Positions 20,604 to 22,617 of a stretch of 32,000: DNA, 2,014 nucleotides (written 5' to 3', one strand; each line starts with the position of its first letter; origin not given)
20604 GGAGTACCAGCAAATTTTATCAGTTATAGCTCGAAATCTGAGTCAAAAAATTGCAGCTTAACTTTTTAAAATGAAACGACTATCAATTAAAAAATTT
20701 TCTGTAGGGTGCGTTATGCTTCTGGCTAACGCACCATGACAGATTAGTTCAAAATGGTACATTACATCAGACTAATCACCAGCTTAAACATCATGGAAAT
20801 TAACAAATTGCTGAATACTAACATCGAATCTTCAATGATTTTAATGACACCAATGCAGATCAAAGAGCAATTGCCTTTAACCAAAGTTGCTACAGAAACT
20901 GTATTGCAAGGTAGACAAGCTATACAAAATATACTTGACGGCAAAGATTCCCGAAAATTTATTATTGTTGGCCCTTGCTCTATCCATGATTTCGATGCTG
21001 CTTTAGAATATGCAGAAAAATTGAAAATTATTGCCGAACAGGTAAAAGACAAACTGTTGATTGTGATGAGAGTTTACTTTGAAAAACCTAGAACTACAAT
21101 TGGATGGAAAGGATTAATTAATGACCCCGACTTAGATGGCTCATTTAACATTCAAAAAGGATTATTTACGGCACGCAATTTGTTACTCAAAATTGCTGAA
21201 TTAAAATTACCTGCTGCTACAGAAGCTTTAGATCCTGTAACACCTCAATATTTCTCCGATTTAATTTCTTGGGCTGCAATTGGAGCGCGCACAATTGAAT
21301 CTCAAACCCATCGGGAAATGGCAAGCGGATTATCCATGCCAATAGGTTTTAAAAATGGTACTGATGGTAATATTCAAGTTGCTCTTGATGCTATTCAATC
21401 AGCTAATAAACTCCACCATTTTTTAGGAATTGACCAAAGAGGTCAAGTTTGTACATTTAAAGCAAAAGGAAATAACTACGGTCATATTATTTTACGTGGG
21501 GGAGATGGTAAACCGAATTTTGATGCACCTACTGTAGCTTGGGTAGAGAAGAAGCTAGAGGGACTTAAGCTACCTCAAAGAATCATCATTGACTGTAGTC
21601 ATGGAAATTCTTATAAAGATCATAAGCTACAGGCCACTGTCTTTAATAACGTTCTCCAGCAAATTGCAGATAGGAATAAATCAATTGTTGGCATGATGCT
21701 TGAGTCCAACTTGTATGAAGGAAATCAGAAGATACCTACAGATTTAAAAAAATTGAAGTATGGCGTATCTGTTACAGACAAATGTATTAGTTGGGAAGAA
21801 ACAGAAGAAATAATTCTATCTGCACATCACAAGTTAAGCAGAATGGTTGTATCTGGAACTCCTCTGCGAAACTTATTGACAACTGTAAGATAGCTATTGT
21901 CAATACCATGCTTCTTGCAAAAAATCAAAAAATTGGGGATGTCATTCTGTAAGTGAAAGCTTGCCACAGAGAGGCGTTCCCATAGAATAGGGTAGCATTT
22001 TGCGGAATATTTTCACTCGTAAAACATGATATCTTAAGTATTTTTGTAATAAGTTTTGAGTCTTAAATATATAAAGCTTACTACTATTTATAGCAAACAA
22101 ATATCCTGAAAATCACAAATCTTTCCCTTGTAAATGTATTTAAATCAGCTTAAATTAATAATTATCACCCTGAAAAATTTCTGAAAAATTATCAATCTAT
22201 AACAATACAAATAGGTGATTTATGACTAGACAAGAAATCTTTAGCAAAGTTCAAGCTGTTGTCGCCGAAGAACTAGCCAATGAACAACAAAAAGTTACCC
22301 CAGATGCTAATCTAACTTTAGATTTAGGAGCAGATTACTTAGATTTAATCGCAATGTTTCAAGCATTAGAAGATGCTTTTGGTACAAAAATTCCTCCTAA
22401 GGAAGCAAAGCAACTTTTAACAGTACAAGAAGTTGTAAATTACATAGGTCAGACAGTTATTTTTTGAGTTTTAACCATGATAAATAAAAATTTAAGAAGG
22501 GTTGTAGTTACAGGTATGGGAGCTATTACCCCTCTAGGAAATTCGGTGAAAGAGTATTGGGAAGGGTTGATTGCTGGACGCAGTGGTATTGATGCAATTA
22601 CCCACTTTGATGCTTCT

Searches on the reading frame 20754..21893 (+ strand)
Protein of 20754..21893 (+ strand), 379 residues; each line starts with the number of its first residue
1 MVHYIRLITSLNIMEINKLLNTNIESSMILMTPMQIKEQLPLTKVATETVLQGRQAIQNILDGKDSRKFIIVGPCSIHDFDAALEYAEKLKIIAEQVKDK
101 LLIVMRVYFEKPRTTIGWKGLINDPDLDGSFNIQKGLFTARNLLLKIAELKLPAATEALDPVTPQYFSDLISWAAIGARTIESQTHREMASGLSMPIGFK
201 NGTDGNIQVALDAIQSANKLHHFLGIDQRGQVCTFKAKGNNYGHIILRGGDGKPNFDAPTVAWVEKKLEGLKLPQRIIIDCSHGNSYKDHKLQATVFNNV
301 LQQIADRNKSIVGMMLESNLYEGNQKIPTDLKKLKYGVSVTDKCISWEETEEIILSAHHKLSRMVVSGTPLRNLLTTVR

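Call 5: search_protein_families(library=pfam, proteins=[window:20754-21893:+])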
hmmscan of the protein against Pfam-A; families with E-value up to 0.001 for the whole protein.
window:20754-21893:+ (379 aa): 1 family
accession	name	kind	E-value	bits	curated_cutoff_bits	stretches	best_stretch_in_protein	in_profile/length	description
PF00793.26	DAHP_synth_1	-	2.7e-86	289.3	25.5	1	58-353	8-268/270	DAHP synthetase I family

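Call 33: search_protein_families(library=ncbifam, proteins=[window:20754-21893:+], max_evalue=0.00001)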
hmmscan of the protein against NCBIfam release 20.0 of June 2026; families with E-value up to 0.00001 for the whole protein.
window:20754-21893:+ (379 aa): 4 families
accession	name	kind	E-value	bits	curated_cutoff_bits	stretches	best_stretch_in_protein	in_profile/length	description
NF009395.0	PRK12755.1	subfamily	3.1e-157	522.8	343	1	17-363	5-350/355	3-deoxy-7-phosphoheptulonate synthase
TIGR00034.1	aroFGH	equivalog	4.1e-145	482.8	173.2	1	24-360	5-337/342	3-deoxy-7-phosphoheptulonate synthase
NF009396.0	PRK12756.1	subfamily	2e-138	461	463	1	26-355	11-338/349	Trp-sensitive 3-deoxy-7-phosphoheptulonate synthase AroH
NF006723.0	PRK09261.1-1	equivalog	7.9e-128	426.2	568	1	24-356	10-340/351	3-deoxy-7-phosphoheptulonate synthase AroG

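Call 52: find_homologous_proteins(query=window:20754-21893:+, max_evalue=1e-100)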
Query window:20754-21893:+ (379 aa): 7629 proteins with E <= 1e-100 among 8000 candidates; the best 120 are listed.
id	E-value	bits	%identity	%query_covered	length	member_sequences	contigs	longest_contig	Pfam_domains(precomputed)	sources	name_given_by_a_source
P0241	9.8e-241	816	99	97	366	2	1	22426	PF00793.27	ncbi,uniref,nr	ncbi:3-deoxy-7-phosphoheptulonate synthase [Dendronalium sp. ChiSLP03b]|uniref:3-deoxy-7-phosphohept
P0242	1.5e-220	749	90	97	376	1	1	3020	PF00793.27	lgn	-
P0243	3.5e-212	722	86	97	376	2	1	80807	PF00793.27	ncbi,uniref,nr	ncbi:3-deoxy-7-phosphoheptulonate synthase [Nostocaceae cyanobacterium CENA357]|uniref:Phospho-2-deh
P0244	3.9e-208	708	89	92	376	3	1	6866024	PF00793.27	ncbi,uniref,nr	ncbi:3-deoxy-7-phosphoheptulonate synthase [Halotia branconii]|uniref:Phospho-2-dehydro-3-deoxyhepto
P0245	2.4e-198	676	81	96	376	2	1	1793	PF00793.27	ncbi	-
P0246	9.7e-198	674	81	96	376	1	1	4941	PF00793.27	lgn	-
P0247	1.1e-197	674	81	96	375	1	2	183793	PF00793.27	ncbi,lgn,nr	ncbi:MAG: 3-deoxy-7-phosphoheptulonate synthase [Nostoc sp. ChiSLP01]|nr:3-deoxy-7-phosphoheptulonat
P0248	1.7e-196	670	81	96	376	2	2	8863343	PF00793.27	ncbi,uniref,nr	ncbi:3-deoxy-7-phosphoheptulonate synthase [Nostoc sp. FACHB-973]|uniref:Phospho-2-dehydro-3-deoxyhe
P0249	8.0e-196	668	80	96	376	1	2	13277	PF00793.27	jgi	-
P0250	1.1e-195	668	81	96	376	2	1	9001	PF00793.27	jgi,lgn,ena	-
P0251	5.0e-194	662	80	96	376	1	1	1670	PF00793.27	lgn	-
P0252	3.3e-192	656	80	96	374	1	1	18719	PF00793.27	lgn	-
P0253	1.4e-191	654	82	92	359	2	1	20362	PF00793.27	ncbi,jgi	-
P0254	8.4e-191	651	77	97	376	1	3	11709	PF00793.27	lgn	-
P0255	8.1e-190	648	82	92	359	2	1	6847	PF00793.27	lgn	-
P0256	7.8e-188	642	78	96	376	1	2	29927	PF00793.27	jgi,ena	jgi:3-deoxy-7-phosphoheptulonate synthase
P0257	5.1e-183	626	75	97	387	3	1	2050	PF00793.27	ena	-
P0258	3.9e-182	623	76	96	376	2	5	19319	PF00793.27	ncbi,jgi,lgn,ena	-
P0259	1.9e-181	621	75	96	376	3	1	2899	PF00793.27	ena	-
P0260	2.1e-181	621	75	97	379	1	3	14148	PF00793.27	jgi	jgi:3-deoxy-7-phosphoheptulonate synthase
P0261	3.6e-181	620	79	92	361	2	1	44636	PF00793.27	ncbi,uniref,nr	ncbi:3-deoxy-7-phosphoheptulonate synthase [Nostoc commune]|uniref:3-deoxy-7-phosphoheptulonate synt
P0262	3.2e-180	617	75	97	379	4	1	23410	PF00793.27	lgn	-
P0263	1.1e-179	615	74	96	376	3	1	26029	PF00793.27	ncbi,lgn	-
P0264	1.8e-179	614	75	96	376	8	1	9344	PF00793.27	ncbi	-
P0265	8.2e-179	612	76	96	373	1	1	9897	PF00793.27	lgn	-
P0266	1.0e-178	612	74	96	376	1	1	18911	PF00793.27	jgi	jgi:3-deoxy-7-phosphoheptulonate synthase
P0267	8.8e-178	609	74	96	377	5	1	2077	PF00793.27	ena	-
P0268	1.0e-177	608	73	96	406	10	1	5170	PF00793.27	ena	-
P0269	1.5e-177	608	74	96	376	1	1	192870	PF00793.27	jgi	-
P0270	1.7e-177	608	73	97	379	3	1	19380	PF00793.27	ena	-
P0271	2.1e-177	607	74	97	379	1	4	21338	PF00793.27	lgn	-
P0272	3.4e-177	607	73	96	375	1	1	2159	PF00793.27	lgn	-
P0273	5.3e-177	606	73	96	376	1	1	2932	PF00793.27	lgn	-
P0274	1.2e-176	605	73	96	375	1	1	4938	PF00793.27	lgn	-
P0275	2.1e-176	604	73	97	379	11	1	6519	PF00793.27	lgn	-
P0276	8.2e-176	602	72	96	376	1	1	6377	PF00793.27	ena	-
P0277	2.3e-175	601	72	96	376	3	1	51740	PF00793.27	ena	-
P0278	4.1e-175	600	72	97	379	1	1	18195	PF00793.27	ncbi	ncbi:MAG: 3-deoxy-7-phosphoheptulonate synthase [Cyanobacteria bacterium P01_A01_bin.40]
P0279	4.3e-175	600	74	96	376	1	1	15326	PF00793.27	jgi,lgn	jgi:3-deoxy-7-phosphoheptulonate synthase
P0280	6.6e-175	599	72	96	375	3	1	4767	PF00793.27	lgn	-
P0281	4.7e-174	596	74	96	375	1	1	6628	PF00793.27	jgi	jgi:3-deoxy-7-phosphoheptulonate synthase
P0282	1.0e-173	595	72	96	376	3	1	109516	PF00793.27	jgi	-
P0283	1.3e-173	595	72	96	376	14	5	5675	PF00793.27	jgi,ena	jgi:3-deoxy-7-phosphoheptulonate synthase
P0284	1.9e-173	594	75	92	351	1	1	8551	PF00793.27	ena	-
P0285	2.4e-173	594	72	96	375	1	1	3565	PF00793.27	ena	-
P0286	2.6e-173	594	75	92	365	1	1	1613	PF00793.27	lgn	-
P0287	4.4e-173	593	72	96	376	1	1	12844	PF00793.27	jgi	jgi:3-deoxy-7-phosphoheptulonate synthase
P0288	4.7e-173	593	70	96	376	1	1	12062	PF00793.27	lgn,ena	-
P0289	6.3e-173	593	70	96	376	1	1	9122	PF00793.27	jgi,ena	jgi:3-deoxy-7-phosphoheptulonate synthase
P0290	6.7e-173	593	72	96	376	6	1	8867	PF00793.27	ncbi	-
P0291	1.1e-172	592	74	92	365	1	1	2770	PF00793.27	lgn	-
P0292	1.4e-172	592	71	96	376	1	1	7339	PF00793.27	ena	-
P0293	1.4e-172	592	72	97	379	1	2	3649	PF00793.27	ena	-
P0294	3.0e-172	590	71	96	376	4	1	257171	PF00793.27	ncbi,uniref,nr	ncbi:3-deoxy-7-phosphoheptulonate synthase [Microcoleus sp. FACHB-SPT15]|uniref:3-deoxy-7-phosphohep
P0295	5.0e-172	590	70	96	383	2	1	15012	PF00793.27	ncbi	ncbi:MAG: 3-deoxy-7-phosphoheptulonate synthase [Cyanobacteria bacterium P01_F01_bin.86]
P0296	7.0e-172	589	71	96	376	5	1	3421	PF00793.27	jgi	jgi:3-deoxy-7-phosphoheptulonate synthase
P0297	1.5e-171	588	71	95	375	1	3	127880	PF00793.27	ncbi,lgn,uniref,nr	ncbi:3-deoxy-7-phosphoheptulonate synthase [Myxosarcina sp. GI1]|uniref:3-deoxy-7-phosphoheptulonate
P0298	1.7e-171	588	70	96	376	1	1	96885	PF00793.27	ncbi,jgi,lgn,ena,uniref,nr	ncbi:MAG: 3-deoxy-7-phosphoheptulonate synthase [Symplocastrum torsivum CPER-KK1]|jgi:3-deoxy-7-phos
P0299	5.7e-171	586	74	92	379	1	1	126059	PF00793.27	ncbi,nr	ncbi:MAG: 3-deoxy-7-phosphoheptulonate synthase [Symploca sp. SIO2E9]|nr:3-deoxy-7-phosphoheptulonat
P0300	6.9e-171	586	72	96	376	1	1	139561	PF00793.27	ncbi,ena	-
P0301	1.8e-170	585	72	96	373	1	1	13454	PF00793.27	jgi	jgi:3-deoxy-7-phosphoheptulonate synthase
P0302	1.8e-170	585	72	96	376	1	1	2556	PF00793.27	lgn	-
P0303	2.8e-170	584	70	96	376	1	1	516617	PF00793.27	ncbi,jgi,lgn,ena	ncbi:MAG TPA: 3-deoxy-7-phosphoheptulonate synthase [Coleofasciculaceae cyanobacterium]|jgi:3-deoxy-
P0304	4.9e-170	583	71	96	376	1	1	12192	PF00793.27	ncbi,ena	-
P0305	7.7e-170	583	71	95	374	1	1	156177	PF00793.27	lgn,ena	-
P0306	1.1e-169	582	74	92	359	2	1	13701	PF00793.27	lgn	-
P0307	1.3e-169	582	71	96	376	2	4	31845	PF00793.27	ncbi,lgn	ncbi:MAG: 3-deoxy-7-phosphoheptulonate synthase [Pleurocapsa sp.]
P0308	1.4e-169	582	69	97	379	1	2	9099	PF00793.27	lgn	-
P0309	2.9e-169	581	71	96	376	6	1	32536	PF00793.27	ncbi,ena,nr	ncbi:MAG: 3-deoxy-7-phosphoheptulonate synthase [Pleurocapsa sp. MO_192.B19]|nr:3-deoxy-7-phosphohep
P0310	5.3e-169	580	71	96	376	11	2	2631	PF00793.27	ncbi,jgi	jgi:3-deoxy-7-phosphoheptulonate synthase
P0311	6.3e-169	580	70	96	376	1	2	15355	PF00793.27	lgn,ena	-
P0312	9.7e-169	579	70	96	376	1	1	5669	PF00793.27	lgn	-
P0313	2.4e-168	578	70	96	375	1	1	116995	PF00793.27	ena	-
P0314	4.7e-168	577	71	96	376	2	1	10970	PF00793.27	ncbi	ncbi:MAG: 3-deoxy-7-phosphoheptulonate synthase [Cyanobacteria bacterium P01_G01_bin.19]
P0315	6.5e-168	576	71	96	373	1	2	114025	PF00793.27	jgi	jgi:3-deoxy-7-phosphoheptulonate synthase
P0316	3.7e-167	574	71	96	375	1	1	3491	PF00793.27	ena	-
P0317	1.6e-166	572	72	91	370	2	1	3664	PF00793.27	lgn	-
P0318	3.5e-166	570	70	96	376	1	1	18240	PF00793.27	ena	-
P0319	4.0e-166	570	71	92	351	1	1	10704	PF00793.27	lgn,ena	-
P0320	6.2e-166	570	72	92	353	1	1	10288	PF00793.27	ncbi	-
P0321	8.8e-166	569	72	91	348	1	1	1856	PF00793.27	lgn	-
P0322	1.1e-165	569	71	92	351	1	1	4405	PF00793.27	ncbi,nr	ncbi:MAG: 3-deoxy-7-phosphoheptulonate synthase [Coleofasciculus sp. S288]|nr:3-deoxy-7-phosphoheptu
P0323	7.6e-165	566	69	96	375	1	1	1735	PF00793.27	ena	-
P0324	9.4e-165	566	73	92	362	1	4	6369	PF00793.27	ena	-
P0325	1.3e-164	565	71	91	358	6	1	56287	PF00793.27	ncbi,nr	ncbi:MAG: 3-deoxy-7-phosphoheptulonate synthase [Hydrococcus sp. C42_A2020_068]|nr:3-deoxy-7-phospho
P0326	1.8e-164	565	70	92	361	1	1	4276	PF00793.27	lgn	-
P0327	1.8e-164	565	68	96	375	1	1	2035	PF00793.27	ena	-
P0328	1.8e-164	565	72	92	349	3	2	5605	PF00793.27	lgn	-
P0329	8.2e-164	563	71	92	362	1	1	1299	PF00793.27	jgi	jgi:3-deoxy-7-phosphoheptulonate synthase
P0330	1.3e-163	562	72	91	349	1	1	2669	PF00793.27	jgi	jgi:3-deoxy-7-phosphoheptulonate synthase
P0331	1.5e-163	562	71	91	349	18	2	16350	PF00793.27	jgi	jgi:3-deoxy-7-phosphoheptulonate synthase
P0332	2.0e-163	561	72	91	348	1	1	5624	PF00793.27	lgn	-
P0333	2.2e-163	561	68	96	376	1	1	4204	PF00793.27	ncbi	-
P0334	2.9e-163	561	70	91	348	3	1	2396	PF00793.27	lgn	-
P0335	6.6e-163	560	71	91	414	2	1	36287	PF00793.27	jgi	jgi:3-deoxy-7-phosphoheptulonate synthase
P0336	9.4e-163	559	71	92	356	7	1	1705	PF00793.27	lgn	-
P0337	9.4e-163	559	71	92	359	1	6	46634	PF00793.27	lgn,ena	-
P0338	1.1e-162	559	71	92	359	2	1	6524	PF00793.27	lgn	-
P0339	1.1e-162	559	71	92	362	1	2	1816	PF00793.27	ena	-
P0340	4.8e-162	557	71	92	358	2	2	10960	PF00793.27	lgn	-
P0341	4.8e-162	557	71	91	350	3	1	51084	PF00793.27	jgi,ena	jgi:3-deoxy-7-phosphoheptulonate synthase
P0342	5.3e-162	557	71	91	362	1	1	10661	PF00793.27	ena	-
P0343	1.2e-161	556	70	92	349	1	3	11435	PF00793.27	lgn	-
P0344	1.2e-161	556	69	93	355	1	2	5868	PF00793.27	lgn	-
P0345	1.7e-161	555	71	91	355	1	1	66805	PF00793.27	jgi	-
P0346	1.9e-161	555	66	95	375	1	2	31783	PF00793.27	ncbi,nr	ncbi:3-deoxy-7-phosphoheptulonate synthase [filamentous cyanobacterium CCT1]|nr:3-deoxy-7-phosphohep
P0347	2.4e-161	555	71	92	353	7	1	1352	PF00793.27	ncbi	-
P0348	2.7e-161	554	77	85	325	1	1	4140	PF00793.27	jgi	jgi:3-deoxy-7-phosphoheptulonate synthase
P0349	2.8e-161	554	69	91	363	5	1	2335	PF00793.27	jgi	jgi:3-deoxy-7-phosphoheptulonate synthase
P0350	5.6e-161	553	70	92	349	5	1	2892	PF00793.27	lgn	-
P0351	8.0e-161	553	70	92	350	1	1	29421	PF00793.27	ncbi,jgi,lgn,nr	ncbi:MAG: 3-deoxy-7-phosphoheptulonate synthase [Aphanocapsa sp. GSE-SYN-MK-11-07L]|jgi:3-deoxy-7-ph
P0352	8.3e-161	553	66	96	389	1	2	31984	PF00793.27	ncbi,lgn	ncbi:MAG: 3-deoxy-7-phosphoheptulonate synthase [Elainellaceae cyanobacterium]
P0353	1.0e-160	553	71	92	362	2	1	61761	PF00793.27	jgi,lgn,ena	-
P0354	1.1e-160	552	67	96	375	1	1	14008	PF00793.27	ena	-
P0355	1.2e-160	552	67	94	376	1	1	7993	PF00793.27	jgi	jgi:3-deoxy-7-phosphoheptulonate synthase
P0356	1.3e-160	552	70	92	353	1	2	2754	PF00793.27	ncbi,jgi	jgi:3-deoxy-7-phosphoheptulonate synthase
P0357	1.6e-160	552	70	92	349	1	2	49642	PF00793.27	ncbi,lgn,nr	ncbi:MAG: 3-deoxy-7-phosphoheptulonate synthase [Scytonema sp. RU_4_4]|nr:3-deoxy-7-phosphoheptulona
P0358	2.2e-160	551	70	91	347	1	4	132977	PF00793.27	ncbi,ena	ncbi:MAG: 3-deoxy-7-phosphoheptulonate synthase [Mastigocoleus sp.]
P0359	2.3e-160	551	70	92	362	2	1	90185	PF00793.27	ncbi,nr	ncbi:MAG: 3-deoxy-7-phosphoheptulonate synthase [Symploca sp. SIO2C1]|nr:3-deoxy-7-phosphoheptulonat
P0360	2.6e-160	551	70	90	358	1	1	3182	PF00793.27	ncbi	-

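Call 53: find_encoding_contigs(protein=P0244, flank=10000, max_places=1)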
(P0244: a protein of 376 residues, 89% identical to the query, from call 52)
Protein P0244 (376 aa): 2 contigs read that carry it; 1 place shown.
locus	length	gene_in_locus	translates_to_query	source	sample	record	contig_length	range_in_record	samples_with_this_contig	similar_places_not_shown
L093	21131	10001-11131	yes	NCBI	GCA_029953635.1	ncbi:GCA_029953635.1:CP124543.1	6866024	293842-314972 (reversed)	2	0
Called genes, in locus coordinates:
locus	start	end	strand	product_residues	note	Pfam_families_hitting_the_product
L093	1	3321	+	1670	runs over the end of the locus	PF00668:Condensation, PF00550:PP-binding, PF00501:AMP-binding, PF13193:AMP-binding_C, PF00668:Condensation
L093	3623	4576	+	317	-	-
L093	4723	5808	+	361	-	-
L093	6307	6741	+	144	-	-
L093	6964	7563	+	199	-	PF07883:Cupin_2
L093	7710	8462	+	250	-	PF14329:DUF4386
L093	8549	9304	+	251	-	PF00975:Thioesterase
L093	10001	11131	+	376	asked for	PF00793:DAHP_synth_1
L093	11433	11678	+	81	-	PF00550:PP-binding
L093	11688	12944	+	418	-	PF00109:ketoacyl-synt, PF02801:Ketoacyl-synt_C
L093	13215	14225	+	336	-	PF00108:Thiolase_N (weak), PF08545:ACP_syn_III, PF08541:ACP_syn_III_C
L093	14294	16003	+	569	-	PF00221:Lyase_aromatic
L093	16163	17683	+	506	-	PF00501:AMP-binding, PF13193:AMP-binding_C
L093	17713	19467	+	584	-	PF02776:TPP_enzyme_N, PF00205:TPP_enzyme_M, PF02775:TPP_enzyme_C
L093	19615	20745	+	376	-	PF08545:ACP_syn_III, PF08541:ACP_syn_III_C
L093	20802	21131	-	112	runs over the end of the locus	PF13744:HTH_37 (weak), PF12844:HTH_19, PF13560:HTH_31, PF01381:HTH_3, PF22495:HTH_92 (weak)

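Call 54: find_encoding_contigs(protein=P0243, flank=10000, max_places=1)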
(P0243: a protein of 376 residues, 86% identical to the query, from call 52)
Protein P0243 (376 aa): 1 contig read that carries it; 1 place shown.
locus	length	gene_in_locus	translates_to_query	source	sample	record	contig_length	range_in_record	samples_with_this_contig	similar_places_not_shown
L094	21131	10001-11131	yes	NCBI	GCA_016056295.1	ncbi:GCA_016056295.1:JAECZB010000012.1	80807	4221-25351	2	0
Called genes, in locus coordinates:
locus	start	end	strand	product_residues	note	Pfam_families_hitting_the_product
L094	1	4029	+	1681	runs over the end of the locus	PF00668:Condensation, PF00550:PP-binding, PF00501:AMP-binding, PF13193:AMP-binding_C, PF00668:Condensation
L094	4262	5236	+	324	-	-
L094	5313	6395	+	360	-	-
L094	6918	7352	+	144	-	-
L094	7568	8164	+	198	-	PF07883:Cupin_2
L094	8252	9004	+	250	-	PF14329:DUF4386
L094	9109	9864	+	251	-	PF00975:Thioesterase, PF12697:Abhydrolase_6 (weak)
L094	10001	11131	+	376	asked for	PF00793:DAHP_synth_1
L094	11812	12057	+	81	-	PF00550:PP-binding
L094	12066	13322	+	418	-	PF00109:ketoacyl-synt, PF02801:Ketoacyl-synt_C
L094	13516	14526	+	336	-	PF00108:Thiolase_N (faint), PF08545:ACP_syn_III, PF08541:ACP_syn_III_C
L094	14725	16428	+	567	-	PF00221:Lyase_aromatic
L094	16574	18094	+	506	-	PF00501:AMP-binding, PF13193:AMP-binding_C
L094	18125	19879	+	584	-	PF02776:TPP_enzyme_N, PF00205:TPP_enzyme_M, PF02775:TPP_enzyme_C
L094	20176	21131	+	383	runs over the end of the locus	PF08545:ACP_syn_III, PF08541:ACP_syn_III_C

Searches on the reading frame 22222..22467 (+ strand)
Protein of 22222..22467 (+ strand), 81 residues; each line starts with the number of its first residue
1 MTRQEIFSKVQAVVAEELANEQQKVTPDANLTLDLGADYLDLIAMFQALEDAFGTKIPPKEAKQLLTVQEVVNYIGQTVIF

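Call 33: search_protein_families(library=ncbifam, proteins=[window:22222-22467:+], max_evalue=0.00001)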
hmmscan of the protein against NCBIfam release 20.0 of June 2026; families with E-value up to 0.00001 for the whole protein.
window:22222-22467:+ (81 aa): 11 families
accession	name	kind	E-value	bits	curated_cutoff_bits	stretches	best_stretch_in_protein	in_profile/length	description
NF002150.0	PRK00982.1-4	subfamily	1.1e-23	83.3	66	1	1-77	1-77/80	acyl carrier protein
NF002148.0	PRK00982.1-2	subfamily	1.4e-22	79.3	71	1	3-77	2-76/79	acyl carrier protein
TIGR00517.1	acyl_carrier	equivalog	8.4e-22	76.9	70.45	1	4-77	2-75/77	acyl carrier protein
NF002151.0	PRK00982.1-5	equivalog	1.9e-17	63.1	92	1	5-77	3-75/78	acyl carrier protein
NF002149.0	PRK00982.1-3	equivalog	4.2e-17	61.9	106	1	5-77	3-75/78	acyl carrier protein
NF009104.0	PRK12449.1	equivalog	1.3e-14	53.9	70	1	1-77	1-77/80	acyl carrier protein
NF003757.0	PRK05350.1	equivalog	1.8e-13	50.4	65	1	1-77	2-78/83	acyl carrier protein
NF002147.0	PRK00982.1-1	equivalog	7.6e-13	48.1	84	1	1-77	3-79/83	acyl carrier protein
NF040636.1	AcpM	exception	6.7e-10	38.9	146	1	2-76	2-76/93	meromycolate extension acyl carrier protein AcpM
NF006031.0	PRK08172.1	equivalog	1.7e-08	35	76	1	5-73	4-72/82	acyl carrier protein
NF005079.0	PRK06508.1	equivalog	4.3e-07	30.2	83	1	6-63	4-61/93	acyl carrier protein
